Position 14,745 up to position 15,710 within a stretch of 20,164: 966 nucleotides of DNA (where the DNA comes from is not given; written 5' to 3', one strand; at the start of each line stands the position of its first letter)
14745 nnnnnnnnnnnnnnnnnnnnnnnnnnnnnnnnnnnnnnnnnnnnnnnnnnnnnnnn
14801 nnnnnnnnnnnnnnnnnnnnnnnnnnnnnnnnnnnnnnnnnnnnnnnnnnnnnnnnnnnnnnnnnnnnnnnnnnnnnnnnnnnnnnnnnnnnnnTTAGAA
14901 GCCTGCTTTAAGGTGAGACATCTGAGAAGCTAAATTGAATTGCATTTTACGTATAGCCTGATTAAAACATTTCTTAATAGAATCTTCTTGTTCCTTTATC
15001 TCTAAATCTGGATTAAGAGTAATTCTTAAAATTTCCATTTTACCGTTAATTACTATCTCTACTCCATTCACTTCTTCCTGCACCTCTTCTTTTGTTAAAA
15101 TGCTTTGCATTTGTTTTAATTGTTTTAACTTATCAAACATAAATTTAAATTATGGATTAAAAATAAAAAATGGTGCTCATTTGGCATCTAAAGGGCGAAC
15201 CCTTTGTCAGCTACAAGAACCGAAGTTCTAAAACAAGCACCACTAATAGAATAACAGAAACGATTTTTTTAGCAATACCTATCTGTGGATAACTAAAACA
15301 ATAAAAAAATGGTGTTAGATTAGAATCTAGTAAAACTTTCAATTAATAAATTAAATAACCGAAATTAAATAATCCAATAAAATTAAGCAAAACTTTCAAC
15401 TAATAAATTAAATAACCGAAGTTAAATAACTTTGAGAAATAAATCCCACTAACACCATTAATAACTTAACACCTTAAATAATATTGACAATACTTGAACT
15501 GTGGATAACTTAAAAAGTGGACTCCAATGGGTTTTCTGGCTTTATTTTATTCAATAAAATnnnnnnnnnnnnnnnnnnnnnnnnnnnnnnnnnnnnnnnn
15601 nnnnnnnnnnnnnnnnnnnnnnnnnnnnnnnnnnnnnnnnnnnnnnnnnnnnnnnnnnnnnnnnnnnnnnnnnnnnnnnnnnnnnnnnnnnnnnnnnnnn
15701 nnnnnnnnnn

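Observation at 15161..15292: Self-contained small-RNA gene with covariation-supported three-way-junction fold (unit 1 of a three-member family)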

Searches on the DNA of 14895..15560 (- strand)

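Call 7: search_rna_families(source=window, start=15100, end=15560, threshold=evalue, max_evalue=10, show_alignments=3)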
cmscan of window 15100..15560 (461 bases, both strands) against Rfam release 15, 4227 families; matches with E-value up to 10: 3.
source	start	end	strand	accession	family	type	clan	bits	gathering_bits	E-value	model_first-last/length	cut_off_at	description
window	15512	15560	-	RF02425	SpF01_sRNA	Gene; sRNA;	-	18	55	9.1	1-80/80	no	Streptococcus sRNA SpF01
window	15100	15245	-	RF02032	GOLLD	Gene;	-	9.8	150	3.1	1-131/416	3'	Giant, ornate, lake- and Lactobacillales-derived (GOLLD) RNA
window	15176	15312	-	RF01946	KCNQ1OT1_1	Gene; lncRNA;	-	4.2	70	7.2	336-464/464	no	KCNQ1 overlapping transcript 1 conserved region 1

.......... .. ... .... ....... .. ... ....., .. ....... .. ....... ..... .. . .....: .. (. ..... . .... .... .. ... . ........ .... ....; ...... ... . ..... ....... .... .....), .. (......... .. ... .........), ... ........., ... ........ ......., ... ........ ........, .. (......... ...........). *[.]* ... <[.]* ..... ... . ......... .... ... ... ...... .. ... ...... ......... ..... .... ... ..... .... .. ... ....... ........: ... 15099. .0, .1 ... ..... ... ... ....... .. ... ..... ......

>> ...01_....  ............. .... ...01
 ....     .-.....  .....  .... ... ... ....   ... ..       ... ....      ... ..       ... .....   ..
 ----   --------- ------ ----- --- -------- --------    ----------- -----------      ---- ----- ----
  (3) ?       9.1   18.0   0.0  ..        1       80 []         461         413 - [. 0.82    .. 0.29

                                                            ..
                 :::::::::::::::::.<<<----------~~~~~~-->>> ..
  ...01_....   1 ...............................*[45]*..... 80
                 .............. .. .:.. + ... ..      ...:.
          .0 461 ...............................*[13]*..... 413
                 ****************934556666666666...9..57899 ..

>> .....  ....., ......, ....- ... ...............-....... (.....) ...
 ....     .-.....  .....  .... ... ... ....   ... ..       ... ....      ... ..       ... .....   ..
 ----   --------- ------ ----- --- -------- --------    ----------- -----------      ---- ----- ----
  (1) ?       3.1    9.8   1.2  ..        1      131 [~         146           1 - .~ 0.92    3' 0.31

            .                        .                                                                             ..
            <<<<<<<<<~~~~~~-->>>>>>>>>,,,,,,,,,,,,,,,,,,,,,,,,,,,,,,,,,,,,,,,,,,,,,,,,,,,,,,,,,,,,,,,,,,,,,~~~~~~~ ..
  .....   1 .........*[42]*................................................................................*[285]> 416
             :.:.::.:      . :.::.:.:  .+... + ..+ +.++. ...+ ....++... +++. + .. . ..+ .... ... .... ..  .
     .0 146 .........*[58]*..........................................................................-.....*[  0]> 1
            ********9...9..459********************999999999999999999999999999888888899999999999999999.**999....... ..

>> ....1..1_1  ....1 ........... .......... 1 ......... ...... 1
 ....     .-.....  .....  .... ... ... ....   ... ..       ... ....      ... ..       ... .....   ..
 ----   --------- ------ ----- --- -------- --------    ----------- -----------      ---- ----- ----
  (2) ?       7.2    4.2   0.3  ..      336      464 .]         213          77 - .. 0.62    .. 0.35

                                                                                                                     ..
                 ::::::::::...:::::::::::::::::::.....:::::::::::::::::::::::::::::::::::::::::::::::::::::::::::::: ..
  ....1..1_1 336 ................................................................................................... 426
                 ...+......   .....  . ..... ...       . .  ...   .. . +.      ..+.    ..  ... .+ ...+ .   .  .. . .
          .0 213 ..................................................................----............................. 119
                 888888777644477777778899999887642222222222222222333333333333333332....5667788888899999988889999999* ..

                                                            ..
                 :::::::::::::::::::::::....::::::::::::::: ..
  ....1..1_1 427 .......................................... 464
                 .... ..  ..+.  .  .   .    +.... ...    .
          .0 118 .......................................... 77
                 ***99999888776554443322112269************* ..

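Call 32: build_rna_model(alignment_id=A2, structure=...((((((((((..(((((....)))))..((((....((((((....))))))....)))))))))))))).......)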
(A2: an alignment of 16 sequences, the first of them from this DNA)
Model R1 built from alignment A2 (16 sequences, 80 columns); structure: as given.
model positions 80; base pairs 25; branch points 1; effective number of sequences 1.29; information 0.709 bits per position. Calibrated on 0.2 Mb of random sequence (short: E-values are rough).
structure used (alignment columns):
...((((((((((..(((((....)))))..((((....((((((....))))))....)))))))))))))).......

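Call 36: search_with_rna_model(model_id=R1, sources=[window, L001, L009, L010, L019, L020, L023, L052, L056, L059, L060, L061, L063, L064, L065, L066, L068, L069, L070, L071, L073, L075, L076, L078, L079, L080, L081], max_evalue=1)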
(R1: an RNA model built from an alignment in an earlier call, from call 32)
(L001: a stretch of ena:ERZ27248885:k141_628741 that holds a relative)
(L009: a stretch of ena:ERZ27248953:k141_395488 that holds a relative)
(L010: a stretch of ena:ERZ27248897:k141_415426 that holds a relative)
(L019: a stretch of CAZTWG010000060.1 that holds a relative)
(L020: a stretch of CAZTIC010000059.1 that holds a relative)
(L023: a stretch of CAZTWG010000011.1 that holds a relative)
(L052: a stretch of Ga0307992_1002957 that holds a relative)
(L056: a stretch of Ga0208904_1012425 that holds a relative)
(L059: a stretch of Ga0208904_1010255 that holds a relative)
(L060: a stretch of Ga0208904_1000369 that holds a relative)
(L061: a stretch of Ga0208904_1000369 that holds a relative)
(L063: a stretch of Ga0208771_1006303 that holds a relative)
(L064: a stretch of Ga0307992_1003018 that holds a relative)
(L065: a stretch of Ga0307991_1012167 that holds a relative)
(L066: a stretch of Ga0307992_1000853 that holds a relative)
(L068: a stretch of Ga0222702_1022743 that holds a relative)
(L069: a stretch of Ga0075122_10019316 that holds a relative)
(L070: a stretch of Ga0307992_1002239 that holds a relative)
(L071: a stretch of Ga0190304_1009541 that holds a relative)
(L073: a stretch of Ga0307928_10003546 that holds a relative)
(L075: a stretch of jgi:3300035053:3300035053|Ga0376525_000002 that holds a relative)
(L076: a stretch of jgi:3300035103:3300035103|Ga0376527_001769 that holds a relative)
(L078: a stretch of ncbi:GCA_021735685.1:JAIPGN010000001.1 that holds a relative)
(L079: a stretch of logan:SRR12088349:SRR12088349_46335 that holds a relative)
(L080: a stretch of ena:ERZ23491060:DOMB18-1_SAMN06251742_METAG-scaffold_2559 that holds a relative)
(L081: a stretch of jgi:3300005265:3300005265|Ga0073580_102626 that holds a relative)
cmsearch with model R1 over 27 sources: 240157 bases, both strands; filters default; matches with E-value up to 1: 28.
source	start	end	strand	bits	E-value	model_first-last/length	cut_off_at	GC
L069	2745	2824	-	105.8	1e-29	1-80/80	no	0.4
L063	3290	3369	-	105.3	1.4e-29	1-80/80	no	0.4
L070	1269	1348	+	105.2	1.5e-29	1-80/80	no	0.44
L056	2020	2099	+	103.6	4.9e-29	1-80/80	no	0.35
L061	5150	5229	-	103.6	4.9e-29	1-80/80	no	0.35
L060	2109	2188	-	102.8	8.4e-29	1-80/80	no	0.4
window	15165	15244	-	102.8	8.8e-29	1-80/80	no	0.43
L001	8774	8853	+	102.8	8.8e-29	1-80/80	no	0.43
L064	7656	7735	-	102.3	1.3e-28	1-80/80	no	0.41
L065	583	662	-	102.3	1.3e-28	1-80/80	no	0.41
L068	128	207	+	102.2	1.3e-28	1-80/80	no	0.36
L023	1967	2046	-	101.9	1.6e-28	1-80/80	no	0.43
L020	6734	6813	-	101.8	1.8e-28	1-80/80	no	0.44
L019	3003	3082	+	101.7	1.9e-28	1-80/80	no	0.39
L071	245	324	-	101.7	1.9e-28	1-80/80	no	0.39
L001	5225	5304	+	100.4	4.8e-28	1-80/80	no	0.36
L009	2978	3057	+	100.4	4.8e-28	1-80/80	no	0.36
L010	2701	2780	+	100.4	4.8e-28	1-80/80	no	0.36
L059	771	850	-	100.3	5e-28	1-80/80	no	0.35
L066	9664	9743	-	100.3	5e-28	1-80/80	no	0.35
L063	251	330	-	97.5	3.8e-27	1-80/80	no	0.35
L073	11219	11298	-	97.5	3.8e-27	1-80/80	no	0.35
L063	4648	4727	-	95.9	1.3e-26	1-80/80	no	0.41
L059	71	150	-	94.9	2.6e-26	1-80/80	no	0.43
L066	8962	9041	-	94.9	2.6e-26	1-80/80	no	0.43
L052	9460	9525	-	76.4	1.6e-20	15-80/80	5'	0.36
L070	10850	10948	+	26.8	5.7e-05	1-80/80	no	0.3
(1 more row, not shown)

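Call 48: search_with_rna_model(model_id=R1, sources=[L082, L083, L084, L085, L002, L003, L011, L012], max_evalue=1)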
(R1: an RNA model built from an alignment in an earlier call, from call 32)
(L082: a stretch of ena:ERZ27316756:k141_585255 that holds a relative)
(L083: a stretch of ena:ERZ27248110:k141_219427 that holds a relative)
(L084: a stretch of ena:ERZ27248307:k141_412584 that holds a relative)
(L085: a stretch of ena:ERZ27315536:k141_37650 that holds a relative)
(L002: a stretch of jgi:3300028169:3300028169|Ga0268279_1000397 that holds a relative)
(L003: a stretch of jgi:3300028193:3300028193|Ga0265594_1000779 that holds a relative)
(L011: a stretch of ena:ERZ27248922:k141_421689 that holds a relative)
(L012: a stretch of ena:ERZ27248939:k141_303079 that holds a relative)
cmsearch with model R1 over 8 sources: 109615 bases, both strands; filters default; matches with E-value up to 1: 6.
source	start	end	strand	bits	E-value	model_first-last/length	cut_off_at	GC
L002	1097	1176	+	102.8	4e-29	1-80/80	no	0.43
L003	145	224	+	102.8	4e-29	1-80/80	no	0.43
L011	2445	2524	+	100.4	2.2e-28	1-80/80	no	0.36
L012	2092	2171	+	100.4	2.2e-28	1-80/80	no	0.36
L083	6443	6473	+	13.4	0.4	1-80/80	no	0.42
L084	5209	5239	+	13.4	0.4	1-80/80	no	0.42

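Call 56: search_with_rna_model(model_id=R1, sources=[L086, L087, L088, L089, L090, L091, L092, L093, L094], max_evalue=5, show_alignments=4)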
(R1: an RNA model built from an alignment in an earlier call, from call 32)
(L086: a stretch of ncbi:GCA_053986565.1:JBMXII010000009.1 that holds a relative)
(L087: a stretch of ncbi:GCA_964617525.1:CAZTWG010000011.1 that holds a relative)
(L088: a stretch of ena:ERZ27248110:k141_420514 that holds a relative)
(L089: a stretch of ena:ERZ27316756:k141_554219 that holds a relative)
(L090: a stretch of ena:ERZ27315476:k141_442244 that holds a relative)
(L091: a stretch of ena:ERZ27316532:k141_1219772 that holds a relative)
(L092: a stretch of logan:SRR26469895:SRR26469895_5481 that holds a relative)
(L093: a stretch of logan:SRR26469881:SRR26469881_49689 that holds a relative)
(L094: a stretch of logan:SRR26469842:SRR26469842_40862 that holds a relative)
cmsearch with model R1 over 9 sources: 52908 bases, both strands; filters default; matches with E-value up to 5: 14.
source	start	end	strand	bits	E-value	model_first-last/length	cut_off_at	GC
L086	5898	5977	+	101.9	3.6e-29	1-80/80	no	0.43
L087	2094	2173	+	101.9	3.6e-29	1-80/80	no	0.43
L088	1958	2037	+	101.9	3.6e-29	1-80/80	no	0.43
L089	207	286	+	100.3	1.1e-28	1-80/80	no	0.35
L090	90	169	+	100.3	1.1e-28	1-80/80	no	0.35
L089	909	988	+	94.9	5.7e-27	1-80/80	no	0.43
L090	792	871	+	94.9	5.7e-27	1-80/80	no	0.43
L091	266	345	+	94.9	5.7e-27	1-80/80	no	0.43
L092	712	810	+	28.7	3.1e-06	1-80/80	no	0.35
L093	750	848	+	28.7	3.1e-06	1-80/80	no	0.35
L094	218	316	+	28.7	3.1e-06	1-80/80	no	0.35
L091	49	86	-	11.2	0.96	1-80/80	no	0.42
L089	6937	7000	+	11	1.1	1-80/80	no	0.38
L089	4073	4147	+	10.7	1.4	1-80/80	no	0.4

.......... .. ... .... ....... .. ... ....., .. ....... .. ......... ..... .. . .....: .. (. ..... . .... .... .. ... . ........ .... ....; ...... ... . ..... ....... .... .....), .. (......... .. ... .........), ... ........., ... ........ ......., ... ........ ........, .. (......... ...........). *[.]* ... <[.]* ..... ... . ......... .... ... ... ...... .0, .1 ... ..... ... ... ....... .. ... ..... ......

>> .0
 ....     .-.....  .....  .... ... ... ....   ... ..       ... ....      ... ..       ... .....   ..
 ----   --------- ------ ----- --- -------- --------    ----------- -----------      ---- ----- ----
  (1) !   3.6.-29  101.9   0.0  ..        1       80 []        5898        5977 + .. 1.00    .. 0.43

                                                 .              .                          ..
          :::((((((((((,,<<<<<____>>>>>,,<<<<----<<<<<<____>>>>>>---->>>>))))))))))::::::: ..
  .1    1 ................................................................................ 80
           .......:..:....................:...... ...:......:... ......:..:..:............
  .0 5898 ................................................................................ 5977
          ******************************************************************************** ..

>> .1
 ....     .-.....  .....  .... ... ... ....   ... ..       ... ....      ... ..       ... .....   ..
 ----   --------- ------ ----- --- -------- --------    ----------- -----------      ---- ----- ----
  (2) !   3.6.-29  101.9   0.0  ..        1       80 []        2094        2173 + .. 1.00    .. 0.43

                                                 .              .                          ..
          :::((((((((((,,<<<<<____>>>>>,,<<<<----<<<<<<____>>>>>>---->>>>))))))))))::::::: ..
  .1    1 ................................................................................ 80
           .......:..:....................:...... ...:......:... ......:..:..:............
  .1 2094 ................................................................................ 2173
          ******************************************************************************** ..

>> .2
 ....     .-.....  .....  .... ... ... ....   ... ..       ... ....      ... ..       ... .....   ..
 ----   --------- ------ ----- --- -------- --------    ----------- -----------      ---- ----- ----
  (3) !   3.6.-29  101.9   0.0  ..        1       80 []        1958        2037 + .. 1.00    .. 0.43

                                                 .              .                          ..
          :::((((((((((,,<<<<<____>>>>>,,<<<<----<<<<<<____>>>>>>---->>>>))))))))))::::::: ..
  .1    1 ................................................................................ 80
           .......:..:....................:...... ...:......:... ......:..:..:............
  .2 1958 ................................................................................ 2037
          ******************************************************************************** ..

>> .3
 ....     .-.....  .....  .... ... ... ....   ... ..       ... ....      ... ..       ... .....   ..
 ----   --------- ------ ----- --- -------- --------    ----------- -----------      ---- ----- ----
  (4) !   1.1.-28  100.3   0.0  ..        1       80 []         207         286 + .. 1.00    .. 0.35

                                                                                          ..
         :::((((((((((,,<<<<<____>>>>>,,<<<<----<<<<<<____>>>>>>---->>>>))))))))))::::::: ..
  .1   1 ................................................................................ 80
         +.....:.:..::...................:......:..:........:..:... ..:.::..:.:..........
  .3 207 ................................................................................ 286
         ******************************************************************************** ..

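Call 70: search_with_rna_model(model_id=R1, sources=[L095, L096, L097, L098, L099, L100, L101, L102, L103, L104, L105, L106, L107, L108, L109, L110, L111, L112, L113, L114, L115, L116, L117, L118, L119, L120, L121, L122, L123, L124, L125, L126, L127, L128, L129, L130], max_evalue=0.1)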
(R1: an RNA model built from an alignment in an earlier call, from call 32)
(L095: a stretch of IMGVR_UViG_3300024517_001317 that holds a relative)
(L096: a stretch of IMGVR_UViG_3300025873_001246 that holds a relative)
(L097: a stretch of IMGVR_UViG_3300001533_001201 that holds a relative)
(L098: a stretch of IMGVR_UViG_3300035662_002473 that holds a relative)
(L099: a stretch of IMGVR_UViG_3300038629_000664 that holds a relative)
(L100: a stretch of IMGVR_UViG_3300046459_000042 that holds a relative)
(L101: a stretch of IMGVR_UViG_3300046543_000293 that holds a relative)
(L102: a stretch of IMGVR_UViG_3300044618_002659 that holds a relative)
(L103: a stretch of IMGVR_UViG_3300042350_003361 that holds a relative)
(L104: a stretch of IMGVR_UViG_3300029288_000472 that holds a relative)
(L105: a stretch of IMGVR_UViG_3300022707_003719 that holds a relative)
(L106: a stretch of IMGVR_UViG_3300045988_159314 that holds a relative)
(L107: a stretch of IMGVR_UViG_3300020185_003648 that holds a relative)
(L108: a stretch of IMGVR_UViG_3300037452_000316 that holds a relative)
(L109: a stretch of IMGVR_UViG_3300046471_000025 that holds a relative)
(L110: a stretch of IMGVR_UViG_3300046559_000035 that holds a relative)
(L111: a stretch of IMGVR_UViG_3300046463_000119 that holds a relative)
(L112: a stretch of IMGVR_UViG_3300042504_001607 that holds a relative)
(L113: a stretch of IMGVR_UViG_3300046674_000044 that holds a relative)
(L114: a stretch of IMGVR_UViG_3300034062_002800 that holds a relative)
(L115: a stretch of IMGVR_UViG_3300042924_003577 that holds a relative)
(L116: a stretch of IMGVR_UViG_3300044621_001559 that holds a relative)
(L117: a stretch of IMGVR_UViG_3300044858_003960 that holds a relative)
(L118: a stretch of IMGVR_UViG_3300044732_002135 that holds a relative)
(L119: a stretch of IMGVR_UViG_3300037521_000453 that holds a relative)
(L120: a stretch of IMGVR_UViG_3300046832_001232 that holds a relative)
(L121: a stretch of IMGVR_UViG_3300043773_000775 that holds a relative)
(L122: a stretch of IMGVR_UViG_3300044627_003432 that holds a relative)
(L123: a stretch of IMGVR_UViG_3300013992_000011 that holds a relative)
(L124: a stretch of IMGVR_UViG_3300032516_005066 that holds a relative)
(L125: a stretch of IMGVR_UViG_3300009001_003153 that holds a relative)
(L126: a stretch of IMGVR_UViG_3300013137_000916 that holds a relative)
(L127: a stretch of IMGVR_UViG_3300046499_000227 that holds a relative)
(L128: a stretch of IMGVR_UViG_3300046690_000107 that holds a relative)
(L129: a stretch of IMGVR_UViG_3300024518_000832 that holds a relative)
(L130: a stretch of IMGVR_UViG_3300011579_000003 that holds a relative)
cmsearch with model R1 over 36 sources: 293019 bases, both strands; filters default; matches with E-value up to 0.1: 0.
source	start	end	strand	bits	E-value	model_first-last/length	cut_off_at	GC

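Call 76: search_rna_families(source=L092, start=640, end=860, threshold=evalue, max_evalue=10)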
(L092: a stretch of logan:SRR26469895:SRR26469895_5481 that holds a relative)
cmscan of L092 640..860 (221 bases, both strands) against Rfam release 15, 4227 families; matches with E-value up to 10: 2.
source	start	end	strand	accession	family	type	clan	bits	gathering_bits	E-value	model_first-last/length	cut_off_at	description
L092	773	826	+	RF01581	RUF6-5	Gene; sRNA;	-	14.8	70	1.9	1-156/156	no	Plasmodium RNA of unknown function RUF6-5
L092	751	818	+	RF02085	Yar_1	Gene; lncRNA;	-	14.3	50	0.71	1-74/74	no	Yellow-achaete intergenic RNA conserved region 1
